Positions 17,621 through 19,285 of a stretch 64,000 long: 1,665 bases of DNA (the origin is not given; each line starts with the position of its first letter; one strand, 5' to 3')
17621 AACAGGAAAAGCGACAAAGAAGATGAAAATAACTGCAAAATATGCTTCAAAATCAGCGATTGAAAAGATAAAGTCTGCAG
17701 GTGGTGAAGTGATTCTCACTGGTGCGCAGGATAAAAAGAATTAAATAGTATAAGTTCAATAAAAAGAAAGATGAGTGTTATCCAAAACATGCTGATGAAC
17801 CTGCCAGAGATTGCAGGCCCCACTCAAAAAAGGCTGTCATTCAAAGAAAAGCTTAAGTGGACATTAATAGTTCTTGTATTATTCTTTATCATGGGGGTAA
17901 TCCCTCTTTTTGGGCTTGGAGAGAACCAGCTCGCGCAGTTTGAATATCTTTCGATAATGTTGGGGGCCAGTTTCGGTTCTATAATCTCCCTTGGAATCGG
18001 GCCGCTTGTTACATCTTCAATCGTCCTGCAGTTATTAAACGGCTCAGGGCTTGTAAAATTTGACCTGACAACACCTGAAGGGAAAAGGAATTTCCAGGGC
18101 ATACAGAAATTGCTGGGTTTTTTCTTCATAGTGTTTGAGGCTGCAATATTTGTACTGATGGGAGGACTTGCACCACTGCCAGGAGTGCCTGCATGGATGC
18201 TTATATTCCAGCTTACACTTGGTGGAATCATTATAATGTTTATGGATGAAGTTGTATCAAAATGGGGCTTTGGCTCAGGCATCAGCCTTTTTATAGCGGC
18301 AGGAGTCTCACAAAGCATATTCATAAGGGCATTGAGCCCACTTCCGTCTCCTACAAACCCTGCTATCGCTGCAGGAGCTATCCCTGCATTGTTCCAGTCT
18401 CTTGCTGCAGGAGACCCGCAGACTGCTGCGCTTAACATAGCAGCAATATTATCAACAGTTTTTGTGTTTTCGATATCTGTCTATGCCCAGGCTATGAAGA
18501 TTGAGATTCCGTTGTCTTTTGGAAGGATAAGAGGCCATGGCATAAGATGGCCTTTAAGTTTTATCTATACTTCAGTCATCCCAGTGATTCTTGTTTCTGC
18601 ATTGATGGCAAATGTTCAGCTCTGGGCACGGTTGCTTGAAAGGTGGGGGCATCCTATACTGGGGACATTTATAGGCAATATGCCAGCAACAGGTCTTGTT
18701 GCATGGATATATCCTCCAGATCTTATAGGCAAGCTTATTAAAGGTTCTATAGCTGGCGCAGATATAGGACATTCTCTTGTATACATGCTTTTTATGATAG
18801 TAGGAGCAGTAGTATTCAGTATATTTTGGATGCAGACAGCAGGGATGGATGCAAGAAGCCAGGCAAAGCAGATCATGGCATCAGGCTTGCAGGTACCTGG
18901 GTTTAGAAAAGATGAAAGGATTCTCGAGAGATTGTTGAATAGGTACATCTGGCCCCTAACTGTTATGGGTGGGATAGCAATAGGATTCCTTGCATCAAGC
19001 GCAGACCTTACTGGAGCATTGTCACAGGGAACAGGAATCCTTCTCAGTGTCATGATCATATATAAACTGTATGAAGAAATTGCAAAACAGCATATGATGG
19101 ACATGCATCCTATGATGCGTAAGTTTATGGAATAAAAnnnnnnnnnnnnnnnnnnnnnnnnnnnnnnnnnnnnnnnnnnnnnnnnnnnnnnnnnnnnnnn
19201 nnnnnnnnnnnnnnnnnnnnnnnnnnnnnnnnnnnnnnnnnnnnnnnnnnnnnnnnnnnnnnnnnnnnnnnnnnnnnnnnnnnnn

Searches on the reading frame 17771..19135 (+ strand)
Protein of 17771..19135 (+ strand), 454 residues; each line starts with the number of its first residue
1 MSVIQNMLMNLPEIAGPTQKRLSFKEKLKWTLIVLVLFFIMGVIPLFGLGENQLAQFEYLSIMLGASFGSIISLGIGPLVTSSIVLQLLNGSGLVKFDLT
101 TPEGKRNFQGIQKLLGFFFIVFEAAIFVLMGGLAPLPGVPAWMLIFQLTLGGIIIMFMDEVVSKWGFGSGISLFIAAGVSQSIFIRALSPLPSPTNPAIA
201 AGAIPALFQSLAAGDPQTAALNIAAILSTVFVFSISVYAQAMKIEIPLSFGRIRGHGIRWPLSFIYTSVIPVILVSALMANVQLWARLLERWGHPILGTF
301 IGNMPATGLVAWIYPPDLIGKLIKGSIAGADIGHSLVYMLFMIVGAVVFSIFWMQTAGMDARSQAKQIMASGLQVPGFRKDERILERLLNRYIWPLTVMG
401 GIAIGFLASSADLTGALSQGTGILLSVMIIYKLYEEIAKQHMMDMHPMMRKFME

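Call 30: search_protein_families(library=pfam, proteins=[window:17771-19135:+], max_evalue=0.001)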
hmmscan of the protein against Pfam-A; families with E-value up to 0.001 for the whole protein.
window:17771-19135:+ (454 aa): 2 families
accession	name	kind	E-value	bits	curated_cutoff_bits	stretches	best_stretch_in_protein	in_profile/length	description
PF00344.25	SecY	-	1.6e-62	212.1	32.2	1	70-434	1-306/306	SecY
PF10559.14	Plug_translocon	-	8.9e-05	22.6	22.1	1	36-69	1-35/35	Plug domain of Sec61p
